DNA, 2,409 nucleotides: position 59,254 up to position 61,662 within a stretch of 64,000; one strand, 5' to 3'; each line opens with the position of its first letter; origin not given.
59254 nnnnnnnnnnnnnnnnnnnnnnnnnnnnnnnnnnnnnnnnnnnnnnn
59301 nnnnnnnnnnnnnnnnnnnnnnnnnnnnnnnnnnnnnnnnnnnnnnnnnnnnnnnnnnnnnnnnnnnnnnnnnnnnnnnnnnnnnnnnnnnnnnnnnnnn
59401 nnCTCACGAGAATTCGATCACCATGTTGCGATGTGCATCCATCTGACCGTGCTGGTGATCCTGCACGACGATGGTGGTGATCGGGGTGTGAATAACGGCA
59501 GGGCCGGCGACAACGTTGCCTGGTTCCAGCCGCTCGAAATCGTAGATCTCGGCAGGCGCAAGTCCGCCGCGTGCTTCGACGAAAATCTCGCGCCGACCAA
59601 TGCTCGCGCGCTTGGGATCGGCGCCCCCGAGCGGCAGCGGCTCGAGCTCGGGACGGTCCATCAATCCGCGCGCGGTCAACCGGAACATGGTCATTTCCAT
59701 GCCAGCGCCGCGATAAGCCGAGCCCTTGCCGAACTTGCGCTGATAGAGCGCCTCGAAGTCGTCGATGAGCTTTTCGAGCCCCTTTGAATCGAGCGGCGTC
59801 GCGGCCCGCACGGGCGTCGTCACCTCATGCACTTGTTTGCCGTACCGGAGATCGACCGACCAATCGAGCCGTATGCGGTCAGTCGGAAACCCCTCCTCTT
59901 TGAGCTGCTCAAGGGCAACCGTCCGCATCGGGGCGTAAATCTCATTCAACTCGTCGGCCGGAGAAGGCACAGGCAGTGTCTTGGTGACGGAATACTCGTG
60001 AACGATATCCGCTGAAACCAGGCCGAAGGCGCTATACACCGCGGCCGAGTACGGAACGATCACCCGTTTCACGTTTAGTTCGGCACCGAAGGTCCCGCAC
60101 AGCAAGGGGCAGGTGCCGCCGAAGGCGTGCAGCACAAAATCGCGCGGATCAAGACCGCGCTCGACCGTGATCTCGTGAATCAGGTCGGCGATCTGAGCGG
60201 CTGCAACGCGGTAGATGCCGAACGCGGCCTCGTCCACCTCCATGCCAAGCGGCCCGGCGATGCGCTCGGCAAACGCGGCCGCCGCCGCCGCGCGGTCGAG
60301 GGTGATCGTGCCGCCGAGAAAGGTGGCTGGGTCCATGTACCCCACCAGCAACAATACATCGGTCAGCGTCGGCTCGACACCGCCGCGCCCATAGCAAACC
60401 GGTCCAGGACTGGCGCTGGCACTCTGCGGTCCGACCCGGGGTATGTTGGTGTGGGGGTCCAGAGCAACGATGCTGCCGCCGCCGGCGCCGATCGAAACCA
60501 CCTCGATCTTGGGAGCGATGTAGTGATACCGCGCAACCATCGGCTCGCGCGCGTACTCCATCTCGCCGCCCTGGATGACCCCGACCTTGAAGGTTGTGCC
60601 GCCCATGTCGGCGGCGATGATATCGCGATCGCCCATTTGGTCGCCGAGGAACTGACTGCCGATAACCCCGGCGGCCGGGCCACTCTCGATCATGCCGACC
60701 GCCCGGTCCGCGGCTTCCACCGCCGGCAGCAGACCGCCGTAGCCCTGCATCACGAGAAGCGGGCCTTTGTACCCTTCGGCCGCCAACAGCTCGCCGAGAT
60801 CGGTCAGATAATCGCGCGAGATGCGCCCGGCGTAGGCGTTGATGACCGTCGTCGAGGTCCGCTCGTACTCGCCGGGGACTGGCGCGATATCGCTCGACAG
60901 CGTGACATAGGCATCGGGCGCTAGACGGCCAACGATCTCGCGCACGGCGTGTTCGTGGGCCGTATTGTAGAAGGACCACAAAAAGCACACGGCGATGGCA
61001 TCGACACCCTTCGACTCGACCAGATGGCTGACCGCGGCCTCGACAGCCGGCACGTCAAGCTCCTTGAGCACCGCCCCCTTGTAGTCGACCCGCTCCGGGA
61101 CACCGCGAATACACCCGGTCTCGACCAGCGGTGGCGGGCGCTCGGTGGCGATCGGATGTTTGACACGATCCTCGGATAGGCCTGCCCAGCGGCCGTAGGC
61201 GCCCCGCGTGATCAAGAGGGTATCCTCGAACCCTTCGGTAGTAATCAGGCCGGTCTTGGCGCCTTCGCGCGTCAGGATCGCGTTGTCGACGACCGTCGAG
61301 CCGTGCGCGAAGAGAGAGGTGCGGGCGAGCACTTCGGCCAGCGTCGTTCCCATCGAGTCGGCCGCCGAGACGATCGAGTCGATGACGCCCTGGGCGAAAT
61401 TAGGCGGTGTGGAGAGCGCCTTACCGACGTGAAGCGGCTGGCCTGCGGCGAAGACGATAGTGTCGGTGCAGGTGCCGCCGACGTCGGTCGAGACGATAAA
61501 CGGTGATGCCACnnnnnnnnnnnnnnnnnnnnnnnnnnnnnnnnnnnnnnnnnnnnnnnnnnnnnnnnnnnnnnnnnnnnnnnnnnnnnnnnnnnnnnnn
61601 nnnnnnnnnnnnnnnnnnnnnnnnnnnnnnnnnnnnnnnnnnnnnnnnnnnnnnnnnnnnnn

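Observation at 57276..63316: Four-gene module HyuB - HyuA - HyuB' - zinc-ribbon gamma with acetone/acetophenone-carboxylase-like composition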

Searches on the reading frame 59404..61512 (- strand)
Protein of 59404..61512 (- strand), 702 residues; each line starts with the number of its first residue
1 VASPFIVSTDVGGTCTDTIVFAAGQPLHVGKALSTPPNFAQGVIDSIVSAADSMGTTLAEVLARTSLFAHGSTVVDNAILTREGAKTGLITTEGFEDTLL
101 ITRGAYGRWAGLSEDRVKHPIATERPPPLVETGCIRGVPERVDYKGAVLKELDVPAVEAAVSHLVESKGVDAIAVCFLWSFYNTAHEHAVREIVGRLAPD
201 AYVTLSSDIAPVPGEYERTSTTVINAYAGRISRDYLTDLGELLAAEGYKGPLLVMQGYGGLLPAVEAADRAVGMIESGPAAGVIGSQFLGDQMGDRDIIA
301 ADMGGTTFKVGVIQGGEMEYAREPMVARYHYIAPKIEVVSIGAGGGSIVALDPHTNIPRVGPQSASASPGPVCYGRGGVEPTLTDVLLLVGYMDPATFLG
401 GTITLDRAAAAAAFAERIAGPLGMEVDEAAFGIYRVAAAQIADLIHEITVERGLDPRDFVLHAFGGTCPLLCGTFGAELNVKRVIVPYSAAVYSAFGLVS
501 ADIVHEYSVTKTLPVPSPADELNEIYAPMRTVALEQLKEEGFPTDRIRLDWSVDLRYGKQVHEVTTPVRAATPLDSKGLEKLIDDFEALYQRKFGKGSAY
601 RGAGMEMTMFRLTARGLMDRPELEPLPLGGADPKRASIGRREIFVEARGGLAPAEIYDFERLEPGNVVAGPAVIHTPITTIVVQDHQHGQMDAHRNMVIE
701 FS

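Call 3: search_protein_families(library=pfam, proteins=[window:59404-61512:-], max_evalue=1)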
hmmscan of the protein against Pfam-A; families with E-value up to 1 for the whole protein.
window:59404-61512:- (702 aa): 4 families
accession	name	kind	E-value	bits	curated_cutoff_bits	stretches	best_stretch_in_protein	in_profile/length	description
PF01968.24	Hydantoinase_A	-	5e-83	279.1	22.9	1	218-506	1-290/291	Hydantoinase/oxoprolinase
PF05378.19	Hydant_A_N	-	2.6e-33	115.7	25.2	1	9-195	4-173/176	Hydantoinase/oxoprolinase N-terminal region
PF19278.4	Hydant_A_C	-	1e-26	94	21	1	519-695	11-186/193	Hydantoinase/oxoprolinase C-terminal domain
PF14450.12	FtsA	-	0.39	11.5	31.8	0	10-29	4-23/127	Cell division protein FtsA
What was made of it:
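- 59404..61512 (-): HyuA4, the HyuA-type ATP-binding (ASKHA) subunit of the module. All three Hydantoinase_A domains are present (call 3).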

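Call 8: search_solved_structures(query=window:59404-61512:-, max_evalue=0.001)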
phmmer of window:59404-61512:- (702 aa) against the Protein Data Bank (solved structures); distinct sequences matched with E-value up to 0.001: 6.
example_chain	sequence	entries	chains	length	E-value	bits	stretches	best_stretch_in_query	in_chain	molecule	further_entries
5l9w_B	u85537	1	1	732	2.7e-113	383.1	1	7-700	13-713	Acetophenone carboxylase gamma subunit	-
6yra_A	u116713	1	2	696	1.7e-107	363.9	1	7-685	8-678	5-oxoprolinase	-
7hk5_A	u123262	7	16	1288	8.8e-105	354.9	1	7-699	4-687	N-methylhydantoinase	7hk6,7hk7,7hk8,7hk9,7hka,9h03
5m45_B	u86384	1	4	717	5.9e-99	335.7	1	6-696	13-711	Acetone carboxylase beta subunit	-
5svb_B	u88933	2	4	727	1.6e-98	334.2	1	6-696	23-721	Acetone carboxylase beta subunit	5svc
5l9w_b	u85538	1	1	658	5.7e-59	203.5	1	5-686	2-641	Acetophenone carboxylase alpha subunit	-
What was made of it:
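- On Acetophenone carboxylase (Apc): Both 5l9w_B and 5l9w_b match HyuA4 (call 8), and the locus has one HyuA and two HyuB.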

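Call 31: search_protein_families(library=ncbifam, proteins=[window:59404-61512:-], max_evalue=0.001)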
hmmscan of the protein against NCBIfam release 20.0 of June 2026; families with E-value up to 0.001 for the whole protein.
window:59404-61512:- (702 aa): 3 families
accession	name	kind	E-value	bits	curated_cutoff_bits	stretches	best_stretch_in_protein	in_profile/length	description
NF050156.1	CapLactmsAlpCapA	equivalog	3.3e-150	501.6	1000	1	8-694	4-680/689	caprolactamase subunit alpha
NF042975.2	AcphenoCarb_ApcC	equivalog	2.3e-119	399.7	1500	1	8-700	12-710/733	acetophenone carboxylase subunit gamma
NF042960.1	AcphenoCarb_ApcA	equivalog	1.5e-72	244.9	1250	1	7-696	4-652/658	acetophenone carboxylase subunit alpha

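Call 63: search_solved_structures(query=window:59404-61512:-, max_evalue=1e-90, show_alignments=2)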
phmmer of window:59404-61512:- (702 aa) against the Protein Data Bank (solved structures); distinct sequences matched with E-value up to 1e-90: 5.
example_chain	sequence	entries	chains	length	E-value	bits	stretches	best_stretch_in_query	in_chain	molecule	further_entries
5l9w_B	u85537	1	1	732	2.7e-113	383.1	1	7-700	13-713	Acetophenone carboxylase gamma subunit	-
6yra_A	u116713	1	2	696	1.7e-107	363.9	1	7-685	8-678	5-oxoprolinase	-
7hk5_A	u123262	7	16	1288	8.8e-105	354.9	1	7-699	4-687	N-methylhydantoinase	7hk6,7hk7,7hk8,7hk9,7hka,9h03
5m45_B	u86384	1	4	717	5.9e-99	335.7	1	6-696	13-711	Acetone carboxylase beta subunit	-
5svb_B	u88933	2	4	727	1.6e-98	334.2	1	6-696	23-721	Acetone carboxylase beta subunit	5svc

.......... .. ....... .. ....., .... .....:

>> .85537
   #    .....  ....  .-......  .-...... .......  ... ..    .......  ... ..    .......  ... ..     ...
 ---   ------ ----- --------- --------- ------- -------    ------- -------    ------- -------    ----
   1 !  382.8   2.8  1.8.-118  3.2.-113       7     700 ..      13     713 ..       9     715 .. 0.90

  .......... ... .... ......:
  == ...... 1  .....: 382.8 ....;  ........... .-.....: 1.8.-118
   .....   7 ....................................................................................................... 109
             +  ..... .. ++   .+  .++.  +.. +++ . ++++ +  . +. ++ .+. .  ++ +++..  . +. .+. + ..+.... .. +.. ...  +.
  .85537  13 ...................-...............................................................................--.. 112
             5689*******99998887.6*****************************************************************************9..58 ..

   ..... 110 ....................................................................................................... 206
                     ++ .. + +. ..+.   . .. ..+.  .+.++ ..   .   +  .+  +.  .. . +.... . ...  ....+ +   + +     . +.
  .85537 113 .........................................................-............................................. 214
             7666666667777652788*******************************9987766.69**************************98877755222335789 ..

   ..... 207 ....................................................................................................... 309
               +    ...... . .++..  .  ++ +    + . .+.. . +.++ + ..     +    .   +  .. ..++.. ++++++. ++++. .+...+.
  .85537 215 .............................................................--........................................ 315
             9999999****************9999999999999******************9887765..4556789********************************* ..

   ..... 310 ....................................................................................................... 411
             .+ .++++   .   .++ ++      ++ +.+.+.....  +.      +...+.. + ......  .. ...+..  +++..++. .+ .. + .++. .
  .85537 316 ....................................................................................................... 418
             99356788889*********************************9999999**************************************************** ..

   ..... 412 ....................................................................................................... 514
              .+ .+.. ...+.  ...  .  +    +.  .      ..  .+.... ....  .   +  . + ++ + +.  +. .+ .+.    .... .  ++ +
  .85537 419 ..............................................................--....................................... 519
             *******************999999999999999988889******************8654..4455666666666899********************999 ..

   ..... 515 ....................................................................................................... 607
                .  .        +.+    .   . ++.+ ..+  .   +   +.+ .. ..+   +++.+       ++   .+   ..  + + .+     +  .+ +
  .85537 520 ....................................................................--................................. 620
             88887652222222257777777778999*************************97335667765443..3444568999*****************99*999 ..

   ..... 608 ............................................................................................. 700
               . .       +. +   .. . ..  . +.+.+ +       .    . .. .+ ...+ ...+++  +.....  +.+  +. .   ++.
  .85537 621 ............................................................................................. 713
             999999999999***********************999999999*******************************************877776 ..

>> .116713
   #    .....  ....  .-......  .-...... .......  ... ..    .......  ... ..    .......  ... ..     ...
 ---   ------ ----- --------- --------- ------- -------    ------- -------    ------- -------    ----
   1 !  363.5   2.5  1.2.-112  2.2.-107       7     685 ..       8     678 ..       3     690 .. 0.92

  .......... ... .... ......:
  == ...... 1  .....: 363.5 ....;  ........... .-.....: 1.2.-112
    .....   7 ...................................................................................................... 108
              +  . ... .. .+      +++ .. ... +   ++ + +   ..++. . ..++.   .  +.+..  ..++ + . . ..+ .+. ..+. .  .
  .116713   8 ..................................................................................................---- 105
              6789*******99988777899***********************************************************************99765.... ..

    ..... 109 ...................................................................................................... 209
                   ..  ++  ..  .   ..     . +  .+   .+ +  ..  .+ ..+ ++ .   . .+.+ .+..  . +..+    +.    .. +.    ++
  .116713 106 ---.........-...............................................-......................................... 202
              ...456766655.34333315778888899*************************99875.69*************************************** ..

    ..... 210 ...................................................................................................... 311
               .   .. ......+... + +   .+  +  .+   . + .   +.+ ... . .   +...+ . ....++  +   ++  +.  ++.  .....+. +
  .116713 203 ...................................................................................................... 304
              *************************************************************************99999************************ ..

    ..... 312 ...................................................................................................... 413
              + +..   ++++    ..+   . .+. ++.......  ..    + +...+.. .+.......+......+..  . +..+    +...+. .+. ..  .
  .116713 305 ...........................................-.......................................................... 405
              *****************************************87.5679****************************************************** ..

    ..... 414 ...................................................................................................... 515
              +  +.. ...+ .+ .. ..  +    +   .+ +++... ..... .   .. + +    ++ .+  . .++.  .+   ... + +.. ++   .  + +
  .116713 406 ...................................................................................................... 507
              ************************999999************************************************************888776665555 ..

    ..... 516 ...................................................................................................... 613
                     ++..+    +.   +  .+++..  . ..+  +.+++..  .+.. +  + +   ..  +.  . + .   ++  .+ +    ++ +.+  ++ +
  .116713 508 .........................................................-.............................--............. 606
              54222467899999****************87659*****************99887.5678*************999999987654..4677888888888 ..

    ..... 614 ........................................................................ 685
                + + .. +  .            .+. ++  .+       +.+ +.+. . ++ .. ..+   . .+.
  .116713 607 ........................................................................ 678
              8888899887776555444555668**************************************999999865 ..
